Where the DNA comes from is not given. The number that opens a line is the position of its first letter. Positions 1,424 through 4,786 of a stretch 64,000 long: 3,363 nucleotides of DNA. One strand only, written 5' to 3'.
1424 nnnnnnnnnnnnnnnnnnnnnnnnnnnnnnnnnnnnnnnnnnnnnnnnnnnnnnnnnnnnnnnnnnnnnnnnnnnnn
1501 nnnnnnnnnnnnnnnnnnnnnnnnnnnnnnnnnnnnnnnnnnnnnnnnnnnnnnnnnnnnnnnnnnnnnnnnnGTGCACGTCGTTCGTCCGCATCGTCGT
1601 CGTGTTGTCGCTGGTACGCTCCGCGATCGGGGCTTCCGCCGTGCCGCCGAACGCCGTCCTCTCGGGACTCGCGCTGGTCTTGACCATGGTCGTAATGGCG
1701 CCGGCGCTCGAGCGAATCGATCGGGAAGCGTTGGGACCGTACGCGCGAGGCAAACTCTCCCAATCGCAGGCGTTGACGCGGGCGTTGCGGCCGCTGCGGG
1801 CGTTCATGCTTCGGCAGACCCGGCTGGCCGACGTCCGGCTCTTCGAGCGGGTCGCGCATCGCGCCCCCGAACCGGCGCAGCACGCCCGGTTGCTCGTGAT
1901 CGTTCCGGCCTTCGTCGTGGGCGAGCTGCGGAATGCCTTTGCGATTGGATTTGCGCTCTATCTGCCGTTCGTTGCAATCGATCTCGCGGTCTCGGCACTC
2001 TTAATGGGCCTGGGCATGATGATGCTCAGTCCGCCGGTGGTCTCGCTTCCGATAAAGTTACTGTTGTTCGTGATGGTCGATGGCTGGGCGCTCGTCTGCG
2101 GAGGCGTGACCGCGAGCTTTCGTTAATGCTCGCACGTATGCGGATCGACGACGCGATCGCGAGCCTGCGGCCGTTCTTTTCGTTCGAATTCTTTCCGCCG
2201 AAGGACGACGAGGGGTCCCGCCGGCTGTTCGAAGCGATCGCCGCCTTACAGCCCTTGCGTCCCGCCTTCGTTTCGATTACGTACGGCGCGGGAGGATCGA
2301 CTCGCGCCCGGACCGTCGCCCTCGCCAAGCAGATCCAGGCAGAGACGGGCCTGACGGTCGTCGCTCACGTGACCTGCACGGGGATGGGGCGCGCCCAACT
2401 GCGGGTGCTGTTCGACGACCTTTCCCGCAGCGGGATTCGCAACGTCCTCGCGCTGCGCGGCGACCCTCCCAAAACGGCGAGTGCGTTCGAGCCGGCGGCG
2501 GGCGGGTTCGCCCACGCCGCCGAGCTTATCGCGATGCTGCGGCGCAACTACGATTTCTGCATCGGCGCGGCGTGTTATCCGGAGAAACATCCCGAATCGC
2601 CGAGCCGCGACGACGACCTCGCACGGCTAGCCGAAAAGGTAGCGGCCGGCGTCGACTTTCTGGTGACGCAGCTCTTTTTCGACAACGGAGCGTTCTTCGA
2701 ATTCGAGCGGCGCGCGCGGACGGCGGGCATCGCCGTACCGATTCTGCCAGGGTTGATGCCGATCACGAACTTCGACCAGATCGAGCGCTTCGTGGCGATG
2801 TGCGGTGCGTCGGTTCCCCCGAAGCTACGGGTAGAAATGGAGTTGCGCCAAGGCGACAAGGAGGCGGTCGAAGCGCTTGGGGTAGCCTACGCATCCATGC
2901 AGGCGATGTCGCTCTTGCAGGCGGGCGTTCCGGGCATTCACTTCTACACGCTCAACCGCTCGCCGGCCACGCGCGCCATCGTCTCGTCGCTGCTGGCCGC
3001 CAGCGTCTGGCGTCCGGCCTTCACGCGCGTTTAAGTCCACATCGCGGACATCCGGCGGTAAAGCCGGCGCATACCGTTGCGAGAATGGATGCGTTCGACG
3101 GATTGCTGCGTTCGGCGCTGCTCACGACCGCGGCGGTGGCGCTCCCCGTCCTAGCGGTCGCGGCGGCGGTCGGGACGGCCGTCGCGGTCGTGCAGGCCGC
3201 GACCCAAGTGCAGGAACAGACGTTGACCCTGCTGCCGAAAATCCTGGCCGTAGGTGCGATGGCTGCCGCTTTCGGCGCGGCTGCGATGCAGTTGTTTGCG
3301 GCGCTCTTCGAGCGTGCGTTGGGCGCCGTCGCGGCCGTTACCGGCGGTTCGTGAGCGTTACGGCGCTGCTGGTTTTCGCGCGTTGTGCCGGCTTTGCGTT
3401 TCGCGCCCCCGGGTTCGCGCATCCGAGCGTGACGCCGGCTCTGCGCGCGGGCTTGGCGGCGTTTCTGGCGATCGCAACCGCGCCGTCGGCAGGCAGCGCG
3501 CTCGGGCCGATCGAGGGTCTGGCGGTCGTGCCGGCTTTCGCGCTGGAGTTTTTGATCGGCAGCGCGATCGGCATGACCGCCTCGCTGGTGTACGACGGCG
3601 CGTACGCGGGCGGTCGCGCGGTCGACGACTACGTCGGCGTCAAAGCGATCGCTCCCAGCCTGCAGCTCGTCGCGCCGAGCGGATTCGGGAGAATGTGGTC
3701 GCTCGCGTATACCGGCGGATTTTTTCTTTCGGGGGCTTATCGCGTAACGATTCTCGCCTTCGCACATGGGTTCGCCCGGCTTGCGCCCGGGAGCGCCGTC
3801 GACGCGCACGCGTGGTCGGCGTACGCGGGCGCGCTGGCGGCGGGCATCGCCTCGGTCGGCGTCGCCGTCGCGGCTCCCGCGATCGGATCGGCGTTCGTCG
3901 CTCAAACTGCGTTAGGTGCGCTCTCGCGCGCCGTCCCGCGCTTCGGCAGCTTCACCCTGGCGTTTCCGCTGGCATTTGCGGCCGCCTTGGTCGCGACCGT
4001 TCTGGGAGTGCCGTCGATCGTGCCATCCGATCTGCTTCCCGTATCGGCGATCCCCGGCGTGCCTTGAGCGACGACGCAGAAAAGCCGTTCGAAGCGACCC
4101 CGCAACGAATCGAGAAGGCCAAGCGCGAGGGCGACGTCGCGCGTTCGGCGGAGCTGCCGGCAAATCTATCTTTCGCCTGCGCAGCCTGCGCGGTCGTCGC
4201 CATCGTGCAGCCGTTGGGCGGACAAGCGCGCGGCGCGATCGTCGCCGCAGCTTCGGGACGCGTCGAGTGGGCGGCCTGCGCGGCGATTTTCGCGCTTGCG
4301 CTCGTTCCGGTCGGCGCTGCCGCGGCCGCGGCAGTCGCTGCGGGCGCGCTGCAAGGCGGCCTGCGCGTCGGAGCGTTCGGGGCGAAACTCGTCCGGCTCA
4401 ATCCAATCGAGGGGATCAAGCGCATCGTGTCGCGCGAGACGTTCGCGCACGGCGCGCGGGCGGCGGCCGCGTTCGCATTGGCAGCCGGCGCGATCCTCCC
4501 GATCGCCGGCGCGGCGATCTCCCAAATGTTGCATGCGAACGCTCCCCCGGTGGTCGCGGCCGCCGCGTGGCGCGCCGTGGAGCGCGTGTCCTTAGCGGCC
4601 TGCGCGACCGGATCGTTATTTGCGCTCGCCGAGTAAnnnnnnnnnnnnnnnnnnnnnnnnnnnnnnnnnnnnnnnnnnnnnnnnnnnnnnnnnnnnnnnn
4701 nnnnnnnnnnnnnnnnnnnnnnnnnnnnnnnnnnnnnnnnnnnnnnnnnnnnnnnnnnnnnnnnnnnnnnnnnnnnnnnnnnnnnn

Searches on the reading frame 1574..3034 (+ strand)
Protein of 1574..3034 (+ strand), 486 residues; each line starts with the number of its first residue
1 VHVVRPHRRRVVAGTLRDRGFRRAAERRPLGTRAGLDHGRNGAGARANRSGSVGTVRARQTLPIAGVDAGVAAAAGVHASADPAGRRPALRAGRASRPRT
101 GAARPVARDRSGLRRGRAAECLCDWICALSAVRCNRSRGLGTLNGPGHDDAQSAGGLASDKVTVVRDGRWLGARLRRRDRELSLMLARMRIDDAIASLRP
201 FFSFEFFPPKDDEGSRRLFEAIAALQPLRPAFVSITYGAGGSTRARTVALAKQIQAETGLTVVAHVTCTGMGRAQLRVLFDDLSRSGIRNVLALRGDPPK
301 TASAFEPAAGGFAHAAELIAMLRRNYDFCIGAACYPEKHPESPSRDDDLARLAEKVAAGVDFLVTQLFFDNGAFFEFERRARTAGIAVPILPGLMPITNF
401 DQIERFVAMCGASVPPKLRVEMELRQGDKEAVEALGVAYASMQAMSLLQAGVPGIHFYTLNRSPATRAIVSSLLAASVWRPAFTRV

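Call 79: search_protein_families(library=pfam, proteins=[window:1574-3034:+], max_evalue=0.0001)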
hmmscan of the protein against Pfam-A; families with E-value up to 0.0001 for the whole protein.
window:1574-3034:+ (486 aa): 1 family
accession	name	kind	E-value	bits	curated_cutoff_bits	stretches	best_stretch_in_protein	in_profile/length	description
PF02219.23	MTHFR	-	7.6e-90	301.6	24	1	191-473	2-286/287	Methylenetetrahydrofolate reductase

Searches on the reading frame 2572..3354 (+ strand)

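Call 79: search_protein_families(library=pfam, proteins=[window:2572-3354:+], max_evalue=0.0001)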
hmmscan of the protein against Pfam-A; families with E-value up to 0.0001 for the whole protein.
window:2572-3354:+ (260 aa): 1 family
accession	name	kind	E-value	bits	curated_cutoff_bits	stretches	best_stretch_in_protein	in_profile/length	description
PF01313.24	Bac_export_3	-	3.8e-17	62.4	25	1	178-243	5-70/74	Bacterial export proteins, family 3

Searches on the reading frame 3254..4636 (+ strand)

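Call 79: search_protein_families(library=pfam, proteins=[window:3254-4636:+], max_evalue=0.0001)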
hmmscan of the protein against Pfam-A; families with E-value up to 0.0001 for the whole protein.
window:3254-4636:+ (460 aa): 1 family
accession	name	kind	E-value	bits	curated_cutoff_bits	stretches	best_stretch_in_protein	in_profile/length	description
PF01312.24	Bac_export_2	-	1.6e-18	67.5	24.4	1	276-456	2-192/335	FlhB HrpN YscU SpaS Family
